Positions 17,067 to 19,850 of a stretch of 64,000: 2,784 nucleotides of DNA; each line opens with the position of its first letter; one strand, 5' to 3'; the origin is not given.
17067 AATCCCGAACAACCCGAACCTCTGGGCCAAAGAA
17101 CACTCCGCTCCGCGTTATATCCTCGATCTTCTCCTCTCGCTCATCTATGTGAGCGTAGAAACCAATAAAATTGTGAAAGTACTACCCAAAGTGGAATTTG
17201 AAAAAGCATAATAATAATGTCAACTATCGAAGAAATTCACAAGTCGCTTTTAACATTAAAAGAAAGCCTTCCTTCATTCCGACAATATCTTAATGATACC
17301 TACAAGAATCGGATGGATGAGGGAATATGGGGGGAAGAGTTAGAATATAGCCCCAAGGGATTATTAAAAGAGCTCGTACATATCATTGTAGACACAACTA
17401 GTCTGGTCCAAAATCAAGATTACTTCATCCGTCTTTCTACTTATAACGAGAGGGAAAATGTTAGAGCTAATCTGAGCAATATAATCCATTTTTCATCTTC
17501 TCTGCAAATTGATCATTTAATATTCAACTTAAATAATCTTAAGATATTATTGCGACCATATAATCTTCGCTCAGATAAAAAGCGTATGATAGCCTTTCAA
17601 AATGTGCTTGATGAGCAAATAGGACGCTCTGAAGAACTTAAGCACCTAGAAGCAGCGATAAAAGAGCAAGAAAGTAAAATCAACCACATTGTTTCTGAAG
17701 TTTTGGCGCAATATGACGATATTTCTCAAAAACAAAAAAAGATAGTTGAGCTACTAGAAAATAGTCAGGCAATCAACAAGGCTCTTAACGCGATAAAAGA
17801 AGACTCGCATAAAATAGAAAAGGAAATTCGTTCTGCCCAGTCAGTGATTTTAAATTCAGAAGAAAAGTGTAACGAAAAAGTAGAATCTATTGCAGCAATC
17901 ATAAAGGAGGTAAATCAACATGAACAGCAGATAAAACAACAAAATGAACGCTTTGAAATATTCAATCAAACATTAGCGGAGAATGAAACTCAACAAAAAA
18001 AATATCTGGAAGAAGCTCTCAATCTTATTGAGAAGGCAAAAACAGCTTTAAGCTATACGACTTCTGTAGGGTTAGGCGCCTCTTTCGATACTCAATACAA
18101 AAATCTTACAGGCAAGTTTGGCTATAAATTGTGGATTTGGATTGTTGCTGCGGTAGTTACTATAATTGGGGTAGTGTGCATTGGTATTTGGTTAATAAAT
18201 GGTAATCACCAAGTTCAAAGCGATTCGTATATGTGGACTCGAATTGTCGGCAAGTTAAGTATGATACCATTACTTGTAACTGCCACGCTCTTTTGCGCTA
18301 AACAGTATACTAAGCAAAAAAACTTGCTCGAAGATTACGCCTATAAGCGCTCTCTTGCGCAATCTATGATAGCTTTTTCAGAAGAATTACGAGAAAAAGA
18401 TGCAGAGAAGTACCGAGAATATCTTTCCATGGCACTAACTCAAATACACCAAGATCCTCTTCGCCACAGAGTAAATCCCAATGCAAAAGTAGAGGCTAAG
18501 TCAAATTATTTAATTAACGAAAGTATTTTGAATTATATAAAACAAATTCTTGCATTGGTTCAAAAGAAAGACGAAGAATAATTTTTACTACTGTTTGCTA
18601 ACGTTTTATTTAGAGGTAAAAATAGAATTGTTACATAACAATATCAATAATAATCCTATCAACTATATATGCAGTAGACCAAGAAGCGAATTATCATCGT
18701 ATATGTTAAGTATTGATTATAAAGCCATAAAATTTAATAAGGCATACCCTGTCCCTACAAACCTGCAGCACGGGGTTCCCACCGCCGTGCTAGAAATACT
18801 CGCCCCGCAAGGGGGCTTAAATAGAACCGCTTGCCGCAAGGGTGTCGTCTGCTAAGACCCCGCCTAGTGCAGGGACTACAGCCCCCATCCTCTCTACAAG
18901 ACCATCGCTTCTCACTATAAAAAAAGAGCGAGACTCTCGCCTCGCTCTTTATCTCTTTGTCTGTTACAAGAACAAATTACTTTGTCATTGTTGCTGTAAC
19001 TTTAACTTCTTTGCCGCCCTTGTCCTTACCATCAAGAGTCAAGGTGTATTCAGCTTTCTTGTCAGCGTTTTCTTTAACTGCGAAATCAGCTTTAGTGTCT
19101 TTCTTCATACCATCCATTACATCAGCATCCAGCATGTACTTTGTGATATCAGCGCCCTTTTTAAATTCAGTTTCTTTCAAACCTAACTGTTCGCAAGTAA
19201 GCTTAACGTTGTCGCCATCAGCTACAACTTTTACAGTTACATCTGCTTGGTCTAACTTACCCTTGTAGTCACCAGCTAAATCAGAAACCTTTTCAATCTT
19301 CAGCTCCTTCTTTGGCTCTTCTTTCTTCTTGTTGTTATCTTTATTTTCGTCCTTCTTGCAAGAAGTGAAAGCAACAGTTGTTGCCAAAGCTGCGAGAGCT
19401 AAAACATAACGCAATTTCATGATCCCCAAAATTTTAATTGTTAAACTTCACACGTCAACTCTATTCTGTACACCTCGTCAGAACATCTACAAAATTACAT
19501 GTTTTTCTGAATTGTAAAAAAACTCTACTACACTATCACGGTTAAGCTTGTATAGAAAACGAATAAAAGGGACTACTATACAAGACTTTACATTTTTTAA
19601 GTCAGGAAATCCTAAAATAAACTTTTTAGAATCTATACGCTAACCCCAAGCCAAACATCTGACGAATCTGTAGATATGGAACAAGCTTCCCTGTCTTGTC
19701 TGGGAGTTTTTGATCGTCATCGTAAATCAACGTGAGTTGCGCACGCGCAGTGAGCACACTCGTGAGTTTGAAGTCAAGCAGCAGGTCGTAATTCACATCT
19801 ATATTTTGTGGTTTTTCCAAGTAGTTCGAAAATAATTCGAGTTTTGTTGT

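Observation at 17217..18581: AT-rich orphan gene encoding a long coiled-coil followed by a 2-TM hairpin and a charged tail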

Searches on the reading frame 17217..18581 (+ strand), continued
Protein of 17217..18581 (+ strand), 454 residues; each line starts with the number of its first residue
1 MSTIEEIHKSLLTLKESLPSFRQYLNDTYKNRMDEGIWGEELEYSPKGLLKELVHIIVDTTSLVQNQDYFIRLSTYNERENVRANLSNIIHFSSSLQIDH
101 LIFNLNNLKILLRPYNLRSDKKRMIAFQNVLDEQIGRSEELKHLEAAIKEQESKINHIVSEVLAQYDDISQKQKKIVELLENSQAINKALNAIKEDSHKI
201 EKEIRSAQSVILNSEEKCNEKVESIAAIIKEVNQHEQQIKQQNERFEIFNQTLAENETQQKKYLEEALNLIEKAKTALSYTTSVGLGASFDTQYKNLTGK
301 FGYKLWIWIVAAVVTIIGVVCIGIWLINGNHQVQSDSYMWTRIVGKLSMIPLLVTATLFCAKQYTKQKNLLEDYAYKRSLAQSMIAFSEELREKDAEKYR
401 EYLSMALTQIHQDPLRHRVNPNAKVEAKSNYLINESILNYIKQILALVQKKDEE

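Call 49: search_dna_similar(query=L140:7443-8735:+, collection=phages, mode=protein, max_rows=25, rows=spread)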
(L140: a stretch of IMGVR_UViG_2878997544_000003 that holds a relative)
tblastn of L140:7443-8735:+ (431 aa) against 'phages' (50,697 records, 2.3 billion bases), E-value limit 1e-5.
Records with a match: 2; places in all: 2; records where one place covers at least 80% of the query: 0.
Best place of each record, by identity: <60% 2.
By first word of the organism name: Microcystis 1; Providencia 1.
By host as written in the record: Microcystis wesenbergii 1; Providencia stuartii 1.
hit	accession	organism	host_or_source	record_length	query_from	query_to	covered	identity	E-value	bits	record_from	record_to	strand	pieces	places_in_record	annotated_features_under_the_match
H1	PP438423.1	Microcystis phage Mwe-JY31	Microcystis wesenbergii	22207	221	407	43%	24.1%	3e-10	69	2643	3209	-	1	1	hypothetical protein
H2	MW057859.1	Providencia phage PSTCR8lys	Providencia stuartii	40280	258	428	40%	23.5%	1e-8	64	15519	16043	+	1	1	hypothetical protein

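Call 55: search_protein_families(library=padloc, alignment_id=A4, max_evalue=0.01)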
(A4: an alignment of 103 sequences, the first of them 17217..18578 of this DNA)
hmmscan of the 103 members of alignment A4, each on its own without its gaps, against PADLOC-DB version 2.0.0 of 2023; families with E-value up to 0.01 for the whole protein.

A. member 1, window:17217-18578:+ (454 aa): 3 families
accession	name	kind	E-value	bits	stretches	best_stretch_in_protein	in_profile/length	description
PDLC00551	JetC2|JetC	-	4.4e-05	19.5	1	106-276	834-1000/1365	DUF3584 domain; MukB-like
PDLC00553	JetC2|JetC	-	0.00068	15.6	1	138-287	846-998/1361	DUF3584 domain; MukB-like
PDLC00006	DruC1|DruC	-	0.0015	15.1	1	133-272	228-361/626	Unknown function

B. families by the number of members that match (of 103 scanned): 67 families (the first 25 are shown)
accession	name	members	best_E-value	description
PDLC03868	LmuB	46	2.2e-06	-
PDLC00006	DruC1|DruC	39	2.5e-09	Unknown function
PDLC03859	LmuB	34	5.8e-08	-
PDLC03865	LmuB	33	4.5e-06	-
PDLC00580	JetC3|JetC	32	2.1e-07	DUF3584 domain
PDLC00553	JetC2|JetC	27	5.3e-06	DUF3584 domain; MukB-like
PDLC00551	JetC2|JetC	25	1.3e-06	DUF3584 domain; MukB-like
PDLC00582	JetC3|JetC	20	3.3e-05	DUF3584 domain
PDLC00550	JetC2|JetC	13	7.6e-06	DUF3584 domain; MukB-like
PDLC00519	JetC1|JetC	12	7.4e-05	DUF3584 domain; MukB-like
PDLC00581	JetC3|JetC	9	2.9e-05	DUF3584 domain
PDLC00517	JetC1|JetC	8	0.00046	DUF3584 domain; MukB-like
PDLC00513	JetC1|JetC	7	8.1e-05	DUF3584 domain; MukB-like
PDLC00507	JetC1|JetC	7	0.00011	DUF3584 domain; MukB-like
PDLC03861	LmuB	7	0.00024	-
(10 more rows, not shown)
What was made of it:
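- On Zorya ZorA / Kiwa KwaA membrane sensors: ZorA models match 3 of 103 members (call 55).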

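Call 56: search_protein_families(library=phrogs, proteins=[L125:7587-9059:+, L127:7782-9140:+, L130:7653-8900:+, L134:7194-8591:+, L136:7137-8513:+, L138:7302-8615:+, L140:7443-8735:+, L142:7779-9206:+, L145:7323-8570:+], max_evalue=0.001)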
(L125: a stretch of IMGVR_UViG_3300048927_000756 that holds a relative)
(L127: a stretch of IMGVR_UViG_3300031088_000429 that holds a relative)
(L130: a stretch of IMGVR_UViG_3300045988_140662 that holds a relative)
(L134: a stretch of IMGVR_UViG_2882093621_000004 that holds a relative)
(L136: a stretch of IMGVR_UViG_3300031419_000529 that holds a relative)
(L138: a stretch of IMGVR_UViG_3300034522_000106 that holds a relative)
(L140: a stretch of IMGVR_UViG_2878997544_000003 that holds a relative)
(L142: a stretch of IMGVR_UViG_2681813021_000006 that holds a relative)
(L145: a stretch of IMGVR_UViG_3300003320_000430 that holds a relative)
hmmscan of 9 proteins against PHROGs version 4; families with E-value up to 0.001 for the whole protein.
L125:7587-9059:+ (491 aa): 0 families

L127:7782-9140:+ (453 aa): 1 family
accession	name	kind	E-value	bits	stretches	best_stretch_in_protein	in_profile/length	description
phrog_34659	-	unknown function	6.1e-07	29.7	1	157-426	122-386/433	-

L130:7653-8900:+ (416 aa): 3 families
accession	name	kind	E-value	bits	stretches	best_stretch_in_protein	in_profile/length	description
phrog_34659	-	unknown function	7.2e-36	125.1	1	131-383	133-386/433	-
phrog_30912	-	unknown function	2.3e-19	70.6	1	122-382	136-395/426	-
phrog_1775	-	head and packaging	0.00043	18.9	1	124-242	512-614/1609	minor head protein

L134:7194-8591:+ (466 aa): 0 families

L136:7137-8513:+ (459 aa): 1 family
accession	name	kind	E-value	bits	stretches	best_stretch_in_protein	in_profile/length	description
phrog_1272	-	tail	5.1e-08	32.1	1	100-284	36-235/1606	tail length tape measure protein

L138:7302-8615:+ (438 aa): 2 families
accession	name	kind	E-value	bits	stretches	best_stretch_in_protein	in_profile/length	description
phrog_34659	-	unknown function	1.5e-20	74.6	1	235-432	200-396/433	-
phrog_30912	-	unknown function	1.2e-16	61.7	1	168-422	139-396/426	-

L140:7443-8735:+ (431 aa): 2 families
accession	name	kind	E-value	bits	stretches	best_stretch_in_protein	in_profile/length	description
phrog_34659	-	unknown function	1.4e-17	64.8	1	202-422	162-392/433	-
phrog_30912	-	unknown function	1.6e-15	57.9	1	200-416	176-396/426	-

L142:7779-9206:+ (476 aa): 3 families
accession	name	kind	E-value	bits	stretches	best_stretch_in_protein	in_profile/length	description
phrog_34659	-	unknown function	5.7e-71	240.7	1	35-430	9-395/433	-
phrog_30912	-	unknown function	3.9e-09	36.9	1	202-437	176-411/426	-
phrog_77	-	DNA, RNA and nucleotide metabolism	0.00034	20.2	1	163-293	472-589/967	SbcC-like subunit of palindrome specific endonuclease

L145:7323-8570:+ (416 aa): 2 families
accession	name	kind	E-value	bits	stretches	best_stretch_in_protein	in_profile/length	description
phrog_34659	-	unknown function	1.1e-52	180.5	1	121-413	127-421/433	-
phrog_30912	-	unknown function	3.3e-12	47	1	292-388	311-404/426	-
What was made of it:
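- Closest known: PHROG families phrog_34659 and phrog_30912. Same: The prophage-encoded relatives match these families, with E down to 6e-71 over the C-terminal 2-TM region (call 56).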

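Call 59: search_protein_families(library=pfam, proteins=[L108:3964-7872:+, L096:3244-4446:+, L096:736-3240:+, L110:3861-6302:+, L120:6475-7896:+, L125:3941-6406:+, L126:5103-7499:+, L100:2422-4332:+, L103:1196-3184:+, L122:11077-14529:+], max_evalue=0.0001)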
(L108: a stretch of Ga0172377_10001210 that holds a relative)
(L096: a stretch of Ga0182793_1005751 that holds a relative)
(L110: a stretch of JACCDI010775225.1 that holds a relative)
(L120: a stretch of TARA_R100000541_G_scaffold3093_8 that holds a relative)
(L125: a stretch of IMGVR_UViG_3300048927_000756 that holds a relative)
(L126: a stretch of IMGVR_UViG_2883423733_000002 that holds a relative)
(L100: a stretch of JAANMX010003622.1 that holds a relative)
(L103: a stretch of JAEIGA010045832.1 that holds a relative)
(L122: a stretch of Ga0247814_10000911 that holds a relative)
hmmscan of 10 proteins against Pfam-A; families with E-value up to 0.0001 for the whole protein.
L108:3964-7872:+ (1303 aa): 5 families
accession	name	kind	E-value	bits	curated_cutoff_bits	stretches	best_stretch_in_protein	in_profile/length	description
PF07669.17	Eco57I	-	4.1e-39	134.8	25.3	1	598-796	1-171/171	Eco57I restriction-modification methylase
PF20473.4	MmeI_Mtase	-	7.5e-16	58.5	27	1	528-704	7-161/259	MmeI, DNA-methyltransferase domain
PF02384.22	N6_Mtase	-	1.5e-08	34.8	20.4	1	541-707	47-152/311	N-6 DNA Methylase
PF12950.13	TaqI_C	-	1.5e-05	25.7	26.5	0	921-1084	2-118/118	TaqI-like C-terminal specificity domain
PF20465.4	MmeI_hel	-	2e-05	25.7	27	0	297-374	4-75/75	MmeI, helicase spacer domain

L096:3244-4446:+ (401 aa): 0 families

L096:736-3240:+ (835 aa): 2 families
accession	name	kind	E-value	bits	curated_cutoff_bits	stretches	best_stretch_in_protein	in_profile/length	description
PF00145.23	DNA_methylase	-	1.6e-38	133.4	22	1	6-383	2-323/324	C-5 cytosine-specific DNA methylase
PF07669.17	Eco57I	-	1.9e-13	51.3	25.3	1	517-623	51-169/171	Eco57I restriction-modification methylase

L110:3861-6302:+ (814 aa): 0 families

L120:6475-7896:+ (474 aa): 1 family
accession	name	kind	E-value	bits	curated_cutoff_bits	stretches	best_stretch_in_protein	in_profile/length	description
PF00268.27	Ribonuc_red_sm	-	5.7e-93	311.8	33.6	1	154-441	2-281/281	Ribonucleotide reductase, small chain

L125:3941-6406:+ (822 aa): 2 families
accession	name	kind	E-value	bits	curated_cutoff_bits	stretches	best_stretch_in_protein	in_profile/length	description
PF05840.19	Phage_GPA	-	1.4e-103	346.7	31.4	1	160-475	3-321/321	Bacteriophage replication gene A protein (GPA)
PF23343.2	REP_ORF2-G2P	-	2e-06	28.4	27.8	1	344-471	4-98/99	Replication-associated protein ORF2/G2P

L126:5103-7499:+ (799 aa): 2 families
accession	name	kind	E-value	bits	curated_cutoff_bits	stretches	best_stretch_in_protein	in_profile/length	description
PF05840.19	Phage_GPA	-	8.9e-105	350.7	31.4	1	159-474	2-320/321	Bacteriophage replication gene A protein (GPA)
PF23343.2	REP_ORF2-G2P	-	4.1e-08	33.9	27.8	1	345-471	5-98/99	Replication-associated protein ORF2/G2P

L100:2422-4332:+ (637 aa): 2 families
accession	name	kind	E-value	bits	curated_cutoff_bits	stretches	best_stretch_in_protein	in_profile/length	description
PF13749.12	HATPase_c_4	-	1.4e-14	54.3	26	1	324-406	2-86/89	Putative ATP-dependent DNA helicase recG C-terminal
PF04326.19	SLFN_AlbA_2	-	1.7e-10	41.9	25.3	1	19-143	4-117/118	Schlafen, AlbA_2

L103:1196-3184:+ (663 aa): 2 families
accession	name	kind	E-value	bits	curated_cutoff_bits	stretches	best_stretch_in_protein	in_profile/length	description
PF22711.1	SNaCT5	-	4.2e-27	96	27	1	459-651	1-196/196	Short NACHT-associated C-Terminal domain, family 5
PF05729.18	NACHT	-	1.2e-06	28.9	26.7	1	115-260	4-163/167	NACHT domain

L122:11077-14529:+ (1151 aa): 7 families
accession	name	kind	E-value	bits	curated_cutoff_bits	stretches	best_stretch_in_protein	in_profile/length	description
PF04851.21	ResIII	-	6.8e-38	130.6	22.5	1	363-526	4-163/164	Type III restriction enzyme, res subunit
PF08463.15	EcoEI_R_C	-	3.7e-25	89.4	24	1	997-1142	1-159/163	EcoEI R protein C-terminal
PF18766.7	SWI2_SNF2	-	1.3e-18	67.9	26.7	1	366-561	1-187/221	SWI2/SNF2 ATPase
PF00270.35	DEAD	-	3.2e-12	47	26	1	385-530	11-165/167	DEAD/DEAH box helicase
PF13872.12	AAA_34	-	1.7e-06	27.6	27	1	366-501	39-186/306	P-loop containing NTP hydrolase pore-1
PF13643.11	DUF4145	-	8e-06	26.3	23.1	1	21-109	2-84/88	Domain of unknown function (DUF4145)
PF00271.37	Helicase_C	-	1.5e-05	25.6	23.5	0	641-743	14-108/110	Helicase conserved C-terminal domain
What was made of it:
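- Two more are Type IIG or methylase loci (call 59).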

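Call 77: search_solved_structures(query=A3, max_evalue=1)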
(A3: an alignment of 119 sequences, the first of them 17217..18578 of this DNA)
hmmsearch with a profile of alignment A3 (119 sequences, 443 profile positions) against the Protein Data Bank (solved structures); distinct sequences matched with E-value up to 1: 336 (the best 60 are shown).
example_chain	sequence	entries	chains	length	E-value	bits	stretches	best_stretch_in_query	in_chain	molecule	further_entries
2ch7_B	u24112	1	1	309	1e-08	37.7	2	103-256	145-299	METHYL-ACCEPTING CHEMOTAXIS PROTEIN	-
2ch7_A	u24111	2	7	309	1.1e-08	37.6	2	103-256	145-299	METHYL-ACCEPTING CHEMOTAXIS PROTEIN | Methyl-accepting chemotaxis protein 2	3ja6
3ja6_H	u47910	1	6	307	1.1e-08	37.6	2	103-256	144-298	Methyl-accepting chemotaxis protein 2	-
9y5h_B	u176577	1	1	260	1.1e-07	34.3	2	124-277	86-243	sc-t-SNARE-diff-#3.3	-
8qad_A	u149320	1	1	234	2.8e-06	29.7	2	132-229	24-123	sc-apCC-6-LLIA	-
8qox_B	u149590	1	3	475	3.1e-05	26.3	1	82-242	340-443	Conserved membrane protein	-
2efr_A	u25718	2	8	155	3.5e-05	26.1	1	118-261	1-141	General control protein GCN4 and Tropomyosin 1 alpha chain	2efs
9y5f_B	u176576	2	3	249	4.7e-05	25.7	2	117-277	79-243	sc-t-SNARE-5.s.8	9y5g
9ugr_A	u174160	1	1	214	5e-05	25.6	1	13-187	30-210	Syn-F4-Link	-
8qae_A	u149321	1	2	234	7.8e-05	24.9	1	2-209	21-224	sc-apCC-6-SLLA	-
6ysy_A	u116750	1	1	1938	0.0001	24.6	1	115-254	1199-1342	Myosin-4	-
2d3e_A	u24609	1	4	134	0.0001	24.6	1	123-253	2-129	General control protein GCN4 and Tropomyosin 1 alpha chain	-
8dyu_A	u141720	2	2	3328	0.00014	24.2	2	73-237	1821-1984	Cytoplasmic dynein 1 heavy chain 1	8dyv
9r1o_A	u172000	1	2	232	0.00021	23.5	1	119-248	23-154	sc-apCC-6-DPH-NR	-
7zr2_A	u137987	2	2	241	0.00025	23.3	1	121-243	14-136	Spike protein S2',Chimeric protein mimic of SARS-CoV-2 Spike HR1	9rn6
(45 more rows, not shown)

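Call 78: fold_search(model_id=the predicted structure, library=viral)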
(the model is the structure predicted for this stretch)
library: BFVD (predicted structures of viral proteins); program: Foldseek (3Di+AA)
matches with E <= 10: 383; with E <= 0.001: 1
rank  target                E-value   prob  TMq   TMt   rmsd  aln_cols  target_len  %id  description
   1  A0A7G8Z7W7            5.5e-05  1.00  0.22  0.24  85.5       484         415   13  (no name in the UniProt tables at hand)
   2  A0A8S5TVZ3            3.9e-03  1.00  0.25  0.37  20.3       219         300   13  Uncharacterized protein [Siphoviridae sp. ctQkj3]
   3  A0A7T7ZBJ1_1          7.2e-02  0.57  0.11  0.08  21.5       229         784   12  (no name in the UniProt tables at hand)
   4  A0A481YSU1            1.1e-01  0.97  0.20  0.23  32.0       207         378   13  Transmembrane protein [Marseillevirus LCMAC101]
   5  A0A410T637            2.6e-01  0.99  0.20  0.57   6.2       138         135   12  Uncharacterized protein [Acinetobacter phage Henu6]
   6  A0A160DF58            2.8e-01  0.80  0.15  0.39   5.9       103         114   20  Uncharacterized protein [Gordonia phage ClubL]
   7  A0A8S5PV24            2.8e-01  0.54  0.14  0.27   9.3       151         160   11  Sigma-70, region 4 [Siphoviridae sp. ctGuJ10]
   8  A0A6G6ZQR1            3.1e-01  0.60  0.17  0.29   8.1       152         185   14  (no name in the UniProt tables at hand)
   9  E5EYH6                3.6e-01  0.99  0.24  0.63   9.1       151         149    9  (no name in the UniProt tables at hand)
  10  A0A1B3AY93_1          3.8e-01  0.16  0.16  0.06  90.8       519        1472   10  Tape measure protein [Gordonia phage Bantam]
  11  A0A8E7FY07            4.0e-01  0.57  0.18  0.29  13.5       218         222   13  (no name in the UniProt tables at hand)
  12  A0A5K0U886            4.2e-01  0.66  0.15  0.10  24.0       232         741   11  Lipase-like C-terminal domain-containing protein [Yasminevirus sp. GU-2018]
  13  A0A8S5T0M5            4.7e-01  0.90  0.21  0.39  27.7       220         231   13  Uncharacterized protein [Myoviridae sp. ctWb16]
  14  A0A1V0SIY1            5.2e-01  0.97  0.20  0.35  11.9       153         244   16  Uncharacterized protein [Klosneuvirus KNV1]
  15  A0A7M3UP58            5.2e-01  0.63  0.20  0.29  25.2       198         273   11  SMODS and SLOG-associating 2TM effector domain-containing protein [Pyramimonas orientalis virus]
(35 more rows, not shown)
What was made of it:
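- On SLATT (SMODS and SLOG-associating 2TM effector): Foldseek BFVD lists four SLATT-annotated proteins at E 0.5-1.2, probability 0.20-0.63 (call 78).
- Four SLATT-annotated giant-virus proteins appear among the top 50 Foldseek BFVD matches (call 78). Those matches have E 0.5-1.2 and TM-scores of 0.32 or less (call 78).
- Tried and rejected: The rest were insignificant (call 78).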

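Call 81: find_homologous_proteins(query=L140:7443-8735:+, max_evalue=0.00001)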
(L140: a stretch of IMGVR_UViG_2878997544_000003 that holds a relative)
Query L140:7443-8735:+ (431 aa): 68 proteins with E <= 0.00001 among 6488 candidates.
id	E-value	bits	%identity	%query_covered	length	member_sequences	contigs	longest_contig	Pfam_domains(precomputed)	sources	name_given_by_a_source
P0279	4.5e-268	907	98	100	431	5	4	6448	-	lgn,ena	-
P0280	2.4e-84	302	40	100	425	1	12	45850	-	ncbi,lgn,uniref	ncbi:hypothetical protein [Aeromonas bestiarum]|uniref:hypothetical protein n=1 Tax=Aeromonas bestia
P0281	5.8e-84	301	40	100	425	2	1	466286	-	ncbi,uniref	ncbi:hypothetical protein [Aeromonas sp. R10-1]|uniref:hypothetical protein n=1 Tax=Aeromonas sp. R1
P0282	6.9e-84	301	38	100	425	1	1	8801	-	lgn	-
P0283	1.2e-83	300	39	100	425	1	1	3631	-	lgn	-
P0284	3.8e-83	298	39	100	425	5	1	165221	-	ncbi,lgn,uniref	ncbi:hypothetical protein [Aeromonas veronii]|uniref:hypothetical protein n=1 Tax=Aeromonas veronii 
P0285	1.4e-82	296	39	100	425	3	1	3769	-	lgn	-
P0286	1.8e-82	296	40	100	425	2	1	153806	-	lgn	-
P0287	1.9e-81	292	40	99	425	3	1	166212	-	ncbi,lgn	-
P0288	7.6e-81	291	40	100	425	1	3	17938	-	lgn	-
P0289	4.7e-79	285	39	99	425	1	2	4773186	-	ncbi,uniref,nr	ncbi:hypothetical protein CVS42_10990 [Aeromonas veronii]|uniref:hypothetical protein n=1 Tax=Aeromo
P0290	5.9e-79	284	38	100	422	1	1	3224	-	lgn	-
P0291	3.8e-78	282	38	100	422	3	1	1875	-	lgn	-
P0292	9.6e-78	280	38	100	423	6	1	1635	-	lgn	-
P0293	3.1e-76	275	46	68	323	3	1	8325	-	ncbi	ncbi:hypothetical protein, partial [Aeromonas sp. HMWF017]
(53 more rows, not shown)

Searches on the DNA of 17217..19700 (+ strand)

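Call 50: search_dna_similar(query=L140:7443-8735:+, collection=ecoli_genomes, mode=distant, max_rows=10)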
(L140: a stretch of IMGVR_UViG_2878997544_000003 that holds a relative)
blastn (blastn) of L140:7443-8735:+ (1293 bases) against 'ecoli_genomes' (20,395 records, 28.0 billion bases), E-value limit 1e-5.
No match.
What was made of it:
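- Tried and rejected: Against phages it found two distant 'hypothetical protein' hits (calls 49, 50).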

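Call 60: search_rna_families(source=window, start=18500, end=19700, threshold=evalue, max_evalue=0.1)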
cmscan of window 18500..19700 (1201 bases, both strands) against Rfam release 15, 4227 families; matches with E-value up to 0.1: 0.
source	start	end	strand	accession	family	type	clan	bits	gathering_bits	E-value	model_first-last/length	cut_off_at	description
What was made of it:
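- Tried and rejected: Rfam on 18500-19700 found nothing (call 60).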
